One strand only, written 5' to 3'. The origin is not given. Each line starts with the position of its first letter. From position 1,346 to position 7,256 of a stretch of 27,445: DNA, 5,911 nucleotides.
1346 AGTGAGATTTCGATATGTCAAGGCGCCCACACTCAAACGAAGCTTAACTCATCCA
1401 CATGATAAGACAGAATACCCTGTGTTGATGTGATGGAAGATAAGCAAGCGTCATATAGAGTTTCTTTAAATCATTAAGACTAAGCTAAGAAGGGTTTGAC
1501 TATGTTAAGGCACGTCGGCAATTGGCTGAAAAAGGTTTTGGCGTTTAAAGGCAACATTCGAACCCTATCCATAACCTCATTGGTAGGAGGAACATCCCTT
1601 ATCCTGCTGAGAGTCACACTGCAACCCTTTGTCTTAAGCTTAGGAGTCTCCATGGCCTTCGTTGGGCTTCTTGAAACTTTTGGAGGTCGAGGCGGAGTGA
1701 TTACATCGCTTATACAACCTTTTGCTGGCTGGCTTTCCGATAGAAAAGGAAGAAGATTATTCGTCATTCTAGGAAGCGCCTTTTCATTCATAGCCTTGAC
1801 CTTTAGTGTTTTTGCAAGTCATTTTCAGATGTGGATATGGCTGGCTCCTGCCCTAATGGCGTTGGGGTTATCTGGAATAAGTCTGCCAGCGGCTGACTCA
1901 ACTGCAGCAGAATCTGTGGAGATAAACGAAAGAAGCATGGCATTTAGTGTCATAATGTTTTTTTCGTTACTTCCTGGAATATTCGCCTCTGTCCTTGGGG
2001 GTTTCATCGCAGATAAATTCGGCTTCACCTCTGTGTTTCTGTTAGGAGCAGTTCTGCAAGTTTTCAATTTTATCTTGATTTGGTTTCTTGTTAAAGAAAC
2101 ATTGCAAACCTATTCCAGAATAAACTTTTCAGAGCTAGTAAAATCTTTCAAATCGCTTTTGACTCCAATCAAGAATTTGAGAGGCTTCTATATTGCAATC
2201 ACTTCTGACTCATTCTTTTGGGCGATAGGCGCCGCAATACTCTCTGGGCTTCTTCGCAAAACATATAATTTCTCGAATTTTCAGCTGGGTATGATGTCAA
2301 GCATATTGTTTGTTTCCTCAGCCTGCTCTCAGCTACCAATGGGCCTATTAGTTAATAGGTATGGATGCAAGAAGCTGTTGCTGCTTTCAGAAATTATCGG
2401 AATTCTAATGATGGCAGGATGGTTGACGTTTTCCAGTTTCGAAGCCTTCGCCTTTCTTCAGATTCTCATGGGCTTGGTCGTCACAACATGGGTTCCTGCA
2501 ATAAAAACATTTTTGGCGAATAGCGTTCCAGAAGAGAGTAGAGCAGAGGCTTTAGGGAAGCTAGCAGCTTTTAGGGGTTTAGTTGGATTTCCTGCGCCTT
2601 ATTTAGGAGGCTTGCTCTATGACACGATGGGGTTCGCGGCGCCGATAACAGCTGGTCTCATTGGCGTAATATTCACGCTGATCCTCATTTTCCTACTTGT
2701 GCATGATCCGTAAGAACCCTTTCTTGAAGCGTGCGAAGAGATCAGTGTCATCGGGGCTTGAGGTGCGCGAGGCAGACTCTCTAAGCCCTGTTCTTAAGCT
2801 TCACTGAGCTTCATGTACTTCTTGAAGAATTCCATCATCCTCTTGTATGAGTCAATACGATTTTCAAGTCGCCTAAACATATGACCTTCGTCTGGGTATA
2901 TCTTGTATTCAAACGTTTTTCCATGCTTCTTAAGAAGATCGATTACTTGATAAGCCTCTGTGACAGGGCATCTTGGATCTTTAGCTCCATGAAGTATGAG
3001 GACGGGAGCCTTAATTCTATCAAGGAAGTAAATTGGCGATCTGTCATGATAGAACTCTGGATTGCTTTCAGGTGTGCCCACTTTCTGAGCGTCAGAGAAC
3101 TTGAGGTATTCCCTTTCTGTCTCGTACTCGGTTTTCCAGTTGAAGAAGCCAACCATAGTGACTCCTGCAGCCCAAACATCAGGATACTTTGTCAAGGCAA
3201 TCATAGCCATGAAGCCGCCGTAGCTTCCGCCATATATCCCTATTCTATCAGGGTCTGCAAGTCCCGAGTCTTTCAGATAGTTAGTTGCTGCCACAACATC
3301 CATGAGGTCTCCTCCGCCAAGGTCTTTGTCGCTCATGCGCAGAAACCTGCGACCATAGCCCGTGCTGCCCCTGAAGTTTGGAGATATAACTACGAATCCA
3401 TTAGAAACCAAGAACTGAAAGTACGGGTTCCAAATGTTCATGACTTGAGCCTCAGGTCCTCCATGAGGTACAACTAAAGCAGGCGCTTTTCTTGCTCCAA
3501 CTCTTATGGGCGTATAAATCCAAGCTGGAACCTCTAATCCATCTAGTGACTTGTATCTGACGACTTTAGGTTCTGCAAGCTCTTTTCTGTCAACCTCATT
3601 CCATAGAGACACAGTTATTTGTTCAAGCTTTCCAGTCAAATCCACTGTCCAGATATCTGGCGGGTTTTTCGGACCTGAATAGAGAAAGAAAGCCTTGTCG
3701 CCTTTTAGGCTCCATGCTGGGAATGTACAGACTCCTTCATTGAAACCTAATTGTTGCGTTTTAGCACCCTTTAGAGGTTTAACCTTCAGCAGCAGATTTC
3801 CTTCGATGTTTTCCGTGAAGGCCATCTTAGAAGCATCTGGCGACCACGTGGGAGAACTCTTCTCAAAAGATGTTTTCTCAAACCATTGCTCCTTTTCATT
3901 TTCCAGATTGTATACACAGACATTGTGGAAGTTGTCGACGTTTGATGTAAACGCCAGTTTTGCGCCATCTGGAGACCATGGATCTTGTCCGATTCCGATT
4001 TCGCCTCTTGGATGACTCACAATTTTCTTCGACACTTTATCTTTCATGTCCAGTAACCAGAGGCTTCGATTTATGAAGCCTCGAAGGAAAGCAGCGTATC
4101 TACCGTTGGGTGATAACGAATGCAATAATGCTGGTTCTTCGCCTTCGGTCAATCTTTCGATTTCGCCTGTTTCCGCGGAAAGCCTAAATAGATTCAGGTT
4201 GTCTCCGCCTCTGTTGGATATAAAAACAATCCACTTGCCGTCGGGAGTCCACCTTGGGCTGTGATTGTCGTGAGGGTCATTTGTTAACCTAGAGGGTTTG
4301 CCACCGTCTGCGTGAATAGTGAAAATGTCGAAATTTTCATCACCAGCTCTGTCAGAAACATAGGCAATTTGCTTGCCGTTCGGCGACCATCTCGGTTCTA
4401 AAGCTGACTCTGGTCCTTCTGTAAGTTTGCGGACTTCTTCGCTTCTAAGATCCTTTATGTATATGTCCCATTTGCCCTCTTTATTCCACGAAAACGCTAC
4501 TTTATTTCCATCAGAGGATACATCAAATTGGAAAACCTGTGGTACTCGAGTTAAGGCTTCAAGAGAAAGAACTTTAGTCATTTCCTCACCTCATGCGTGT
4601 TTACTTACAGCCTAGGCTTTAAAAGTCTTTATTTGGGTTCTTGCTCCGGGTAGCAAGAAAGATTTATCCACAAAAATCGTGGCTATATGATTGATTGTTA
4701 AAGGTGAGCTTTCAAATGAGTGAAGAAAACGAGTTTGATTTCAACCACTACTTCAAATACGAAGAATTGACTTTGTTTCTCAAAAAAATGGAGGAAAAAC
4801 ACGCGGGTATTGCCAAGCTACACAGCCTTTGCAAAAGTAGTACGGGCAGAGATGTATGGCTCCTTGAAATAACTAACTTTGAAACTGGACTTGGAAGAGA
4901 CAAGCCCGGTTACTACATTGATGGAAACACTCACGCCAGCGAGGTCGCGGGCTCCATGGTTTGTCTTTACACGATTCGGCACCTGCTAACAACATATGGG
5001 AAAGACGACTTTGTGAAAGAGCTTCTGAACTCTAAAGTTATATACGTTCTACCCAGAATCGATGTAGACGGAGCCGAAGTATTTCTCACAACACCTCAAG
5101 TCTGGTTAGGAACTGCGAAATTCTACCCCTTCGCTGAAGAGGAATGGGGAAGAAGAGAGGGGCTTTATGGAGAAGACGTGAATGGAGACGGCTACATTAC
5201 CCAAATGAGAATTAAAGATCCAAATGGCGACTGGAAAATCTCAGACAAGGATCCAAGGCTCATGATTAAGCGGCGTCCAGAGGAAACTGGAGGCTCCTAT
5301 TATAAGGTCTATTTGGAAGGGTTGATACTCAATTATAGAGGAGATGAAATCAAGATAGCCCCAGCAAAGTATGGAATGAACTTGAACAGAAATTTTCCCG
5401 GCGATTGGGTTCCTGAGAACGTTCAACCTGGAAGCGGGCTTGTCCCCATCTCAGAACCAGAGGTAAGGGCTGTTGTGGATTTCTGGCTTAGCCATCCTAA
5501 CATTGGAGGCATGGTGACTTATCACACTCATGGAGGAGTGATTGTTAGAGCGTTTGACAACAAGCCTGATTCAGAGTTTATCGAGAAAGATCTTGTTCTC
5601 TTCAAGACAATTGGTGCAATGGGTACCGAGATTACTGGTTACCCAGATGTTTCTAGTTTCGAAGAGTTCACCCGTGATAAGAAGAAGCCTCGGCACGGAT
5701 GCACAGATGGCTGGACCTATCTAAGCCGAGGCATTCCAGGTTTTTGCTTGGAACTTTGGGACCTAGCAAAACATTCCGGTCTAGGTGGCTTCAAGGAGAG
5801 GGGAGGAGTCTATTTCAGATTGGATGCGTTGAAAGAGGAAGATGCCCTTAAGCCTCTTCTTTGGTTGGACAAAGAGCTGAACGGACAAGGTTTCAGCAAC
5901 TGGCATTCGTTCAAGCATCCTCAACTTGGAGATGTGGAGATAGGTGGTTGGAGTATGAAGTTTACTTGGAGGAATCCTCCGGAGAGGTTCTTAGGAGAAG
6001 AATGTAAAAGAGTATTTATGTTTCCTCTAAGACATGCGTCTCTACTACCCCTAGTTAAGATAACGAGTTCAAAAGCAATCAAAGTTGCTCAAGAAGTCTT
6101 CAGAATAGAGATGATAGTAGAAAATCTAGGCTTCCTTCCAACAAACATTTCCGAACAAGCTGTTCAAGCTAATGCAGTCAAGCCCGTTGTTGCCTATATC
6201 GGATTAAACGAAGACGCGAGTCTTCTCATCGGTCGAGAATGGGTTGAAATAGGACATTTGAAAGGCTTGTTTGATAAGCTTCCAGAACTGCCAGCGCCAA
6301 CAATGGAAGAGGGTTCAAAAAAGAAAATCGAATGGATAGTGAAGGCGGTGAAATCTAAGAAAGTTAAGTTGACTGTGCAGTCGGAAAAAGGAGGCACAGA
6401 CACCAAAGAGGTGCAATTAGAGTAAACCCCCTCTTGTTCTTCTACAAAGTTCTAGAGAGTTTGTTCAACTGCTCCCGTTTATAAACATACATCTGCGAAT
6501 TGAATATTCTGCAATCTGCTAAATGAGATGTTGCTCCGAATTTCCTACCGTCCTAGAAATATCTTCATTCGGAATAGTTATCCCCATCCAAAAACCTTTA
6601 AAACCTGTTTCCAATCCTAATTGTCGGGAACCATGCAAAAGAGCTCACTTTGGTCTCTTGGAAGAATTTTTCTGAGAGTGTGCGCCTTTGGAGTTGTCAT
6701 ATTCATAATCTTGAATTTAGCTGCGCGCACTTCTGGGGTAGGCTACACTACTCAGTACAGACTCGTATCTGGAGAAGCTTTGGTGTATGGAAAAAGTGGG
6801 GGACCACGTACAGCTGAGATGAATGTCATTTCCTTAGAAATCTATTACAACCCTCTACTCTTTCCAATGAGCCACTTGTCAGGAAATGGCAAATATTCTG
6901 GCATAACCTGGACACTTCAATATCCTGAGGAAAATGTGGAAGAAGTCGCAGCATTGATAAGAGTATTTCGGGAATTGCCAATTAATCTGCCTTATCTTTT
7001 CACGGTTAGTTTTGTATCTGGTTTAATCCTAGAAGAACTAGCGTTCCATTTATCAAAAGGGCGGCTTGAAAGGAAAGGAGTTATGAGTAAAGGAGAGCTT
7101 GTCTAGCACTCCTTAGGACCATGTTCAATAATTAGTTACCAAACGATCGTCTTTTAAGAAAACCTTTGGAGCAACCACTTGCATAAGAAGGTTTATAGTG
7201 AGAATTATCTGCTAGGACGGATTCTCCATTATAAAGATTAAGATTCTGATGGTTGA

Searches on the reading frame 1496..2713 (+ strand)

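Call 5: search_protein_families(library=pfam, proteins=[window:1496-2713:+], max_evalue=0.01)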
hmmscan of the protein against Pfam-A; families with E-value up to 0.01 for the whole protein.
window:1496-2713:+ (405 aa): 3 families
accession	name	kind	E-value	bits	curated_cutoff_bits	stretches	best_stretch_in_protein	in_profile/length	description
PF07690.21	MFS_1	-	1.2e-37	130.1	33.4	2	235-402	6-173/347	Major Facilitator Superfamily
PF00083.30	Sugar_tr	-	1e-06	28.3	22.3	1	260-400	44-188/452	Sugar (and other) transporter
PF13347.12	MFS_2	-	0.00063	18.8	27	1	38-344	16-343/427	MFS/sugar transport protein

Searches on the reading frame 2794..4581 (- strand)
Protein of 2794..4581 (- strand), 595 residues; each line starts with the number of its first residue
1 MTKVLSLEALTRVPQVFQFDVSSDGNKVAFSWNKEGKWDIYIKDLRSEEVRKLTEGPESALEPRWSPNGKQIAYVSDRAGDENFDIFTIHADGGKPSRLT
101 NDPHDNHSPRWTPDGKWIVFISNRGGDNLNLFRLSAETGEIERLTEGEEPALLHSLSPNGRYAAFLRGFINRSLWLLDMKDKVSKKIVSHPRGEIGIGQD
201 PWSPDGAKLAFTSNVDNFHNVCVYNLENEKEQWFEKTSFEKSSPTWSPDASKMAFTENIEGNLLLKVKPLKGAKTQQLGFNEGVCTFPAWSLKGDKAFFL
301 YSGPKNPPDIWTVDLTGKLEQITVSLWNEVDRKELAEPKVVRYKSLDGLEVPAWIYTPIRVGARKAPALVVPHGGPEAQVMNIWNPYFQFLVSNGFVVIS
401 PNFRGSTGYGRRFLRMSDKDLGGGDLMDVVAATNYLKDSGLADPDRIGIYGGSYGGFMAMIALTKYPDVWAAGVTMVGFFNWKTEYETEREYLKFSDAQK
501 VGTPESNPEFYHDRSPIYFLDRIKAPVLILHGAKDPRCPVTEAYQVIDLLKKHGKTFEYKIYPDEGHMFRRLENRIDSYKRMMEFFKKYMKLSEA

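Call 5: search_protein_families(library=pfam, proteins=[window:2794-4581:-], max_evalue=0.01)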
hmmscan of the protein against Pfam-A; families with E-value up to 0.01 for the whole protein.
window:2794-4581:- (595 aa): 19 families
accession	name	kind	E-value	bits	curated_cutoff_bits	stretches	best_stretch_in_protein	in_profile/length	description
PF00326.27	Peptidase_S9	-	1.8e-57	194.7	22.6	1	388-591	7-211/213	Prolyl oligopeptidase family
PF07676.18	PD40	-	2.9e-40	135.8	20.9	3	97-127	2-33/38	WD40-like Beta Propeller Repeat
PF00930.27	DPPIV_N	-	5.1e-14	52.2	22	1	24-103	3-82/354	Dipeptidyl peptidase IV (DPP IV) N-terminal region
PF00561.26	Abhydrolase_1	-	8.8e-12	45.6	25.8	1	367-497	1-120/245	alpha/beta hydrolase fold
PF01738.24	DLH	-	4e-11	43.3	21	1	388-589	34-216/217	Dienelactone hydrolase family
PF02129.25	Peptidase_S15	-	5.9e-11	43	23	1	347-489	1-139/262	X-Pro dipeptidyl-peptidase (S15 family)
PF20434.5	BD-FAE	-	1.5e-10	41.4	26.8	1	365-545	12-210/215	BD-FAE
PF25174.1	Beta-prop_THOC3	-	5e-09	36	305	1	40-164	71-187/272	THOC3 beta-propeller domain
PF14583.12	Pectate_lyase22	-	1.6e-07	30.9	30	1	17-80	39-103/386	Oligogalacturonate lyase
PF12146.15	Hydrolase_4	-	3.8e-07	30.1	27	0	521-568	188-233/239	Serine aminopeptidase, S33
PF05448.18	AXE1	-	3.7e-06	26.4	21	1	427-567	158-303/321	Acetyl xylan esterase (AXE1)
PF10282.15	Lactonase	-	4.7e-06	26.5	21.7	1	64-146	250-332/344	Lactonase, 7-bladed beta-propeller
PF08840.17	BAAT_C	-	0.00017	22.1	20.9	1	432-569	9-160/210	BAAT / Acyl-CoA thioester hydrolase C terminal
PF12697.13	Abhydrolase_6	-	0.00054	21.1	26.3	1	372-478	4-93/217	Alpha/beta hydrolase family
PF07859.19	Abhydrolase_3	-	0.00058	20.1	25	1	427-569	50-208/210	alpha/beta hydrolase fold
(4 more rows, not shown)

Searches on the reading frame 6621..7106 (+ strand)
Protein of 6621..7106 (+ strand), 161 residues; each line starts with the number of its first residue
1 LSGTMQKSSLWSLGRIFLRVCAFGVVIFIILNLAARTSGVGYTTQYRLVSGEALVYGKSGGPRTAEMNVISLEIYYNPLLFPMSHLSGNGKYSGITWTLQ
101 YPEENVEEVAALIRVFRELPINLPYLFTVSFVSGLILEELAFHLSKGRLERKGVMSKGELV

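Call 5: search_protein_families(library=pfam, proteins=[window:6621-7106:+], max_evalue=0.01)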
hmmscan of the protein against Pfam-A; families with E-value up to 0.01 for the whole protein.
window:6621-7106:+ (161 aa): 0 families

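Call 16: search_protein_families(library=ncbifam, proteins=[window:6621-7106:+], max_evalue=0.1)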
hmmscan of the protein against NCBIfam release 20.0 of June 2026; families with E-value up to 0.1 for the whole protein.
window:6621-7106:+ (161 aa): 0 families

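Call 69: search_protein_families(library=pfam, proteins=[window:6621-7106:+], max_evalue=1)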
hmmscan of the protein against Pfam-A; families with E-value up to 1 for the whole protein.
window:6621-7106:+ (161 aa): 0 families
